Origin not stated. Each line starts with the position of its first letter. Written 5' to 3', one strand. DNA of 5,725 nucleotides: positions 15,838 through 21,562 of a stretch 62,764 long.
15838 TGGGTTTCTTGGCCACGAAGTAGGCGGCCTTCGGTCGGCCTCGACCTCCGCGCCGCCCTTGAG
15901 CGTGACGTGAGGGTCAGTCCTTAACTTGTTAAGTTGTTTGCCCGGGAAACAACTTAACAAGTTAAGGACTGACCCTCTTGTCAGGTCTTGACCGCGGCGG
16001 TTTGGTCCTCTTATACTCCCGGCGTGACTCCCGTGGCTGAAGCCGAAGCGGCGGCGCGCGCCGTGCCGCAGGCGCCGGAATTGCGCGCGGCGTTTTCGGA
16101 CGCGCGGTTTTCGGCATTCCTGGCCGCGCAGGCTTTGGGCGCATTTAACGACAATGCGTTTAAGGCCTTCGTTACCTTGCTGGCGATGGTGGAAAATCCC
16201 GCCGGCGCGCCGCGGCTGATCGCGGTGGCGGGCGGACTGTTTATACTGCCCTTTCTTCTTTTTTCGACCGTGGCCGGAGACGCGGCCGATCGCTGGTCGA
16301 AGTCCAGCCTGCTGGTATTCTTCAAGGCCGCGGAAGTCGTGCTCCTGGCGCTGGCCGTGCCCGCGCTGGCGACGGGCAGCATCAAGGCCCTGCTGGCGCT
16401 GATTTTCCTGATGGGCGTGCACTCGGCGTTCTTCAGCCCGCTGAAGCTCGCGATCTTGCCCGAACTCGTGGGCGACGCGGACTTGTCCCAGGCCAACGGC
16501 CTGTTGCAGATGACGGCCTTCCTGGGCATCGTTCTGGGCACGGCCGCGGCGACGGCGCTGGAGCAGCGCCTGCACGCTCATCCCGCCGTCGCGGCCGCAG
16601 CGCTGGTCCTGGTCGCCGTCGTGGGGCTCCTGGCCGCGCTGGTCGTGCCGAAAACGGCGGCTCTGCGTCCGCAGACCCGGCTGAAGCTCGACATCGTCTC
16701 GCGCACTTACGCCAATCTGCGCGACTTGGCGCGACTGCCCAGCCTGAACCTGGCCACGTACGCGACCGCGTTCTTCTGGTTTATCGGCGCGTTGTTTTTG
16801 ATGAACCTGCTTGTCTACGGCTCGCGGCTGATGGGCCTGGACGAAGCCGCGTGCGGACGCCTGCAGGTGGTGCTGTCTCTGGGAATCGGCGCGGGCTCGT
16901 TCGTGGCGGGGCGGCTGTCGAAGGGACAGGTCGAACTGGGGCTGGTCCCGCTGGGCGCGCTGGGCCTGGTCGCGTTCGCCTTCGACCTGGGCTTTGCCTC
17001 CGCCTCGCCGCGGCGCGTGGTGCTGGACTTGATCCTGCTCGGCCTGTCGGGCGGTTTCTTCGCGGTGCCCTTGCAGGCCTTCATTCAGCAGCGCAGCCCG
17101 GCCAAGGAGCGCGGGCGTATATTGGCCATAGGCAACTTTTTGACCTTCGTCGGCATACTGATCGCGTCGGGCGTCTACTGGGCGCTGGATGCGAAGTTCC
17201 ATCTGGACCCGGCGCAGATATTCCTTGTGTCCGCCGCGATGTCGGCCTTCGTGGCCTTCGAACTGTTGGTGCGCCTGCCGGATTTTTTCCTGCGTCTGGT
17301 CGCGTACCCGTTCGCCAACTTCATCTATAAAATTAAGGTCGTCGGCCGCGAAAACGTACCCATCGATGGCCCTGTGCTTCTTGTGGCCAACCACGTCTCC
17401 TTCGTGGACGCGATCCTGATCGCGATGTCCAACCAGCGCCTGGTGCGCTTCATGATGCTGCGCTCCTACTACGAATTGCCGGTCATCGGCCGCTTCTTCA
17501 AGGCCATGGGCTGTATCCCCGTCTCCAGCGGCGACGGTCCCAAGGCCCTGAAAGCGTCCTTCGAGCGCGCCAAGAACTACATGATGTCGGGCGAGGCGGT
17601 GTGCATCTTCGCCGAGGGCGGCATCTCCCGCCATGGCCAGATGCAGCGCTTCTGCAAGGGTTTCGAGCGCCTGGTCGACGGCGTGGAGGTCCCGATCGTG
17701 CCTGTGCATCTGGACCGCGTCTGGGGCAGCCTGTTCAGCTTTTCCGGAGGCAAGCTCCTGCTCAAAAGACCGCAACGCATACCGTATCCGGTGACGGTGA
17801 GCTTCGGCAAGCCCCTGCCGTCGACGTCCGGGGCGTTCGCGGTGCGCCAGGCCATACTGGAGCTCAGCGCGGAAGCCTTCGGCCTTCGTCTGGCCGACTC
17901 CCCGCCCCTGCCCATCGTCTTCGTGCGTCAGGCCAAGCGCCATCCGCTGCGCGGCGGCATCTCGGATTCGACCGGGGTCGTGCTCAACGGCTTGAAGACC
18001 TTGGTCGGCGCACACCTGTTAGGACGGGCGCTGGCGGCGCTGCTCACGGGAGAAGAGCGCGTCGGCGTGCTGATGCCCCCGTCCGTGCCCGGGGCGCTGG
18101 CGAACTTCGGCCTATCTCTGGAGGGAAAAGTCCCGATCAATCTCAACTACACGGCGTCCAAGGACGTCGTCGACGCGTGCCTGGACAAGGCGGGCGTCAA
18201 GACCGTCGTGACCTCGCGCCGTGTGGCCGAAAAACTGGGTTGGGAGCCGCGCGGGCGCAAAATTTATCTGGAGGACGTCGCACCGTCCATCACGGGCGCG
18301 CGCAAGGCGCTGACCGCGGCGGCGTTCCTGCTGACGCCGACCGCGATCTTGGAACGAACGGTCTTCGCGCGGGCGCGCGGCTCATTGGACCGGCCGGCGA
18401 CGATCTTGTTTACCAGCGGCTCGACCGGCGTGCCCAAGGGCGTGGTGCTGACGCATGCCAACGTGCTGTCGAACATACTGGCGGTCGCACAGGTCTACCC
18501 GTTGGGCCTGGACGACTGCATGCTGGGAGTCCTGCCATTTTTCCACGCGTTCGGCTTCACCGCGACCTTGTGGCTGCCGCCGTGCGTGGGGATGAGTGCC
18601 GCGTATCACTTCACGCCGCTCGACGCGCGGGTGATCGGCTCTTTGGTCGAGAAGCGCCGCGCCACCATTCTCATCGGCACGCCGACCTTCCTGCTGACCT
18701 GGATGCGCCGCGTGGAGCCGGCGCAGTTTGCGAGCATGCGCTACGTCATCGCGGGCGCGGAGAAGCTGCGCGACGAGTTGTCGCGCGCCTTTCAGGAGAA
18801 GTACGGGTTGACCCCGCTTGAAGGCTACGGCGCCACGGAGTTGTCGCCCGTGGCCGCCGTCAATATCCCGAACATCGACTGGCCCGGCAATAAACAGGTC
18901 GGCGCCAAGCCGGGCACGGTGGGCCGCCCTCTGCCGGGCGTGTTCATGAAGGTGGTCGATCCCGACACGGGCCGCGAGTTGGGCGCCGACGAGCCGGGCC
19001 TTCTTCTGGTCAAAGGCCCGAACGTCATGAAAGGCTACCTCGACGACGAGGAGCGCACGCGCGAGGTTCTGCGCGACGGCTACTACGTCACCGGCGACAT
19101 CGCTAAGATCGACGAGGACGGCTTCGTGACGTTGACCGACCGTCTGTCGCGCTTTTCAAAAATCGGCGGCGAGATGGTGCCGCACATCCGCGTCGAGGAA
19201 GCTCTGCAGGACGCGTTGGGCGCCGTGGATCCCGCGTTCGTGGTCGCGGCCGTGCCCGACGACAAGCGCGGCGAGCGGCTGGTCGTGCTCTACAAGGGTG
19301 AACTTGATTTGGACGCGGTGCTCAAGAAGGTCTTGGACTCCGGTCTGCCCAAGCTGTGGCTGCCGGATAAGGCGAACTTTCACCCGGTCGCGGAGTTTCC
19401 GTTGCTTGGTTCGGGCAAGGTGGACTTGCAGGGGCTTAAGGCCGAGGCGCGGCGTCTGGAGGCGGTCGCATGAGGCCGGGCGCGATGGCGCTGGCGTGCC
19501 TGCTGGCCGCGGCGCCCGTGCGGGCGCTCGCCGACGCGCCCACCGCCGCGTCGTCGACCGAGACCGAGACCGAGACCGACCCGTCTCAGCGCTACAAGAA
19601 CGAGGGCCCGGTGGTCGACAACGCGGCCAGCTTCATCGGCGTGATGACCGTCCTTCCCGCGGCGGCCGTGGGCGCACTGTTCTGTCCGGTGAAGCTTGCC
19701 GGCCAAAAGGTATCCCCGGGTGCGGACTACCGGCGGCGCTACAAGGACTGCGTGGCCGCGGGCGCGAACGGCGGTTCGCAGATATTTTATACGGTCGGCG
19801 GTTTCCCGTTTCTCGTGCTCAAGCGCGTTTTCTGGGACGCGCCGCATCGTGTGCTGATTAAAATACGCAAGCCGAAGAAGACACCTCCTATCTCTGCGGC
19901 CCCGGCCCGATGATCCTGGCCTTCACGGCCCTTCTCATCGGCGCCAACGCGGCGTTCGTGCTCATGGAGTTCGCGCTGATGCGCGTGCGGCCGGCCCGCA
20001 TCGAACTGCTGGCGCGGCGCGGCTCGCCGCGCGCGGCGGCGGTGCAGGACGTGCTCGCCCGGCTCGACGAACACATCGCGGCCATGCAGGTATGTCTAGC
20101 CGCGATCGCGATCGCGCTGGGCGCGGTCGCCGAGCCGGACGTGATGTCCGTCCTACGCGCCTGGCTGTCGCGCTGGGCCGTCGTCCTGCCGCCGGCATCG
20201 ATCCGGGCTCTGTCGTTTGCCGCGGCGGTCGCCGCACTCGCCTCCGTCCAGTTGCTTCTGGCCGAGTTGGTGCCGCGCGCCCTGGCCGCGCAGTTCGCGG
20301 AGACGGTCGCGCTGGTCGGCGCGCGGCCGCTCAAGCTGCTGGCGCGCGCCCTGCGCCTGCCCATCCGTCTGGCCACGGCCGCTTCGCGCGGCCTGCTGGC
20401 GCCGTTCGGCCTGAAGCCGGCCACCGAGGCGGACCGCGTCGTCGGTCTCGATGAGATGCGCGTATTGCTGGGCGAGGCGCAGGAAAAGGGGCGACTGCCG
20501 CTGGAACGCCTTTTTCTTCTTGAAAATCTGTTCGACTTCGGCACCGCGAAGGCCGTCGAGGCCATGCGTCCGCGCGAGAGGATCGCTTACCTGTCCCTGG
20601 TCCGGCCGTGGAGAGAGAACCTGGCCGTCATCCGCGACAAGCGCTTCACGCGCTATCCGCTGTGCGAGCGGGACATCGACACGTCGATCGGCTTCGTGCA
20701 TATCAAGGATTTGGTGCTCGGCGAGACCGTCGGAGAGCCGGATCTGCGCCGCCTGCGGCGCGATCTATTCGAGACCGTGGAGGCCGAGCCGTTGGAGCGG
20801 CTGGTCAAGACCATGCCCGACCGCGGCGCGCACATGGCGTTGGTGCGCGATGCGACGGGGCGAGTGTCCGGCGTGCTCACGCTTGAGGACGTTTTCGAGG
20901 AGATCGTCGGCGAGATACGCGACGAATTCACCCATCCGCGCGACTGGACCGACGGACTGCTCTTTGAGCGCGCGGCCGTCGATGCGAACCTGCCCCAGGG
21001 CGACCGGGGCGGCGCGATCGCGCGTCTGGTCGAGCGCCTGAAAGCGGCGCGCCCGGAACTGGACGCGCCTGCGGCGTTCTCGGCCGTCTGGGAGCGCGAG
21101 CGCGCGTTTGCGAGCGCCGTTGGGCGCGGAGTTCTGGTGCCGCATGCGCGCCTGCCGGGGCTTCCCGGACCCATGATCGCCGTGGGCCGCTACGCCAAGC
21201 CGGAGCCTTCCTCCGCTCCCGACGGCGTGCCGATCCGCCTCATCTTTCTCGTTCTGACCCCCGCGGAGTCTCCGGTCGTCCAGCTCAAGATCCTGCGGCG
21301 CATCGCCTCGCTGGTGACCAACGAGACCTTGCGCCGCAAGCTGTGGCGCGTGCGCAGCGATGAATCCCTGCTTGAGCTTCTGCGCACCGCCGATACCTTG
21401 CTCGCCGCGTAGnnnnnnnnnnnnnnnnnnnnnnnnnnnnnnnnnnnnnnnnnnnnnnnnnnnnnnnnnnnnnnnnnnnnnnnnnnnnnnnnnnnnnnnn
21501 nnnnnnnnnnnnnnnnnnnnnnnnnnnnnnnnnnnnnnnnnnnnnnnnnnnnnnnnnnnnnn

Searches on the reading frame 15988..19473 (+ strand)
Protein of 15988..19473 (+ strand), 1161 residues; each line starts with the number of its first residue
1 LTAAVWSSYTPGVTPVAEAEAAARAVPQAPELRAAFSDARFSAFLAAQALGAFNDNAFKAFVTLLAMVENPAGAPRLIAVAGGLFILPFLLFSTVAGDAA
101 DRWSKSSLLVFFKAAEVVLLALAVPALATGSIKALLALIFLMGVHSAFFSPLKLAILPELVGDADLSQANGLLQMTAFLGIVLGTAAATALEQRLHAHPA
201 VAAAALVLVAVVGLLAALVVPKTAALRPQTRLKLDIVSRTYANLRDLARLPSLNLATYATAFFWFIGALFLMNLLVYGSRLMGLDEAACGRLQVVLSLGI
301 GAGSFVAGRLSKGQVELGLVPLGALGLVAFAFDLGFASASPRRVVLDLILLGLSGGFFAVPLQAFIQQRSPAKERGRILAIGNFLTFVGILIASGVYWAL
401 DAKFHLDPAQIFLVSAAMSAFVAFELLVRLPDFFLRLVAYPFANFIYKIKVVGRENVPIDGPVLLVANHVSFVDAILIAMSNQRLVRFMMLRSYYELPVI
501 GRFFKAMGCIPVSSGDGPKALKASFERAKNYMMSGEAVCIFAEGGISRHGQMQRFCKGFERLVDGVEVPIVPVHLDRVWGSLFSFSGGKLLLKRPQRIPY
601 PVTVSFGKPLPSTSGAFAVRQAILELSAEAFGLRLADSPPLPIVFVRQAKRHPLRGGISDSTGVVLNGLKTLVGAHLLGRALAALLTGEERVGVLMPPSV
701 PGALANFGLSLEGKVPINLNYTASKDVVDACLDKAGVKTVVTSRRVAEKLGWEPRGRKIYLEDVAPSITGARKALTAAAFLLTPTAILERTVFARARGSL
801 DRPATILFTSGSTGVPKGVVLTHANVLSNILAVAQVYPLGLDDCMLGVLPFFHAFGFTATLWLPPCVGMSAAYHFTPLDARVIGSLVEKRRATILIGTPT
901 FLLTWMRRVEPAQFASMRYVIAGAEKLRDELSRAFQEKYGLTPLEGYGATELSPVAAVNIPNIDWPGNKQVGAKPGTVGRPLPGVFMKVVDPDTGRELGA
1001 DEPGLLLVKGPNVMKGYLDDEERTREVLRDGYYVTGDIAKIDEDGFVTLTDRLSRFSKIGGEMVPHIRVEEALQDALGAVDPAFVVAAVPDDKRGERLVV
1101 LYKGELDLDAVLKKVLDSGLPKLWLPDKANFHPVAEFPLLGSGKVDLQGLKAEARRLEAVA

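Call 78: search_protein_families(library=pfam, proteins=[window:15988-19473:+], max_evalue=0.00001)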
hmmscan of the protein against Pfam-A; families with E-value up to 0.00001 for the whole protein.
window:15988-19473:+ (1161 aa): 5 families
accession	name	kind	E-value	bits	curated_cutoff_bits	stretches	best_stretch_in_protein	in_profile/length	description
PF00501.34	AMP-binding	-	4.8e-63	213.7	29.9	1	679-1018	35-384/384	AMP-binding enzyme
PF07690.21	MFS_1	-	1e-23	84.3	33.4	1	47-393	4-346/347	Major Facilitator Superfamily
PF01553.26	Acyltransferase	-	3.2e-23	82.4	23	1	448-574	1-130/132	Acyltransferase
PF05977.19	MFS_3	-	3.9e-07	29.3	27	1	77-432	49-397/524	Transmembrane secretion effector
PF13193.12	AMP-binding_C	-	1.7e-06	29.3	24.5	0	1076-1144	8-76/76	AMP-binding enzyme C-terminal domain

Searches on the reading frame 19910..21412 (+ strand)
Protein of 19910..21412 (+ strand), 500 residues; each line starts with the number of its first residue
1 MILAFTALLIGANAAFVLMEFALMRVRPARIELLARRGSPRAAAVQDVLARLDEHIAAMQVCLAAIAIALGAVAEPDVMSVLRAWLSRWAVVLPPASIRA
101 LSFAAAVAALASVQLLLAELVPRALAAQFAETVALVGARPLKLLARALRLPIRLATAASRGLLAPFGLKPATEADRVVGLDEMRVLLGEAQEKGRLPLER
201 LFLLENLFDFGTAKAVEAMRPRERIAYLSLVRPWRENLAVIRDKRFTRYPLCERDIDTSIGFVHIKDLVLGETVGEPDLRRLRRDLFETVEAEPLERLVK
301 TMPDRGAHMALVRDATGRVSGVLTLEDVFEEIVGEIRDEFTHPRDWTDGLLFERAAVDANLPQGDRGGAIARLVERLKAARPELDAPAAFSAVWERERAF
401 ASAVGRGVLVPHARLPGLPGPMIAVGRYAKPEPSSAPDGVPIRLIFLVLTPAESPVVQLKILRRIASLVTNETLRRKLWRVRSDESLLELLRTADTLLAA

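Call 78: search_protein_families(library=pfam, proteins=[window:19910-21412:+], max_evalue=0.00001)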
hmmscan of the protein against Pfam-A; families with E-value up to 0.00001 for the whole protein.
window:19910-21412:+ (500 aa): 2 families
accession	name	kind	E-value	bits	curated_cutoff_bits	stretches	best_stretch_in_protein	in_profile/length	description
PF01595.25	CNNM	-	7.5e-30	104.4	28.4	1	6-197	3-178/181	Cyclin M transmembrane N-terminal domain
PF00359.27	PTS_EIIA_2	-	2.9e-16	60.2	27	1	356-492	7-142/144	Phosphoenolpyruvate-dependent sugar phosphotransferase system, EIIA 2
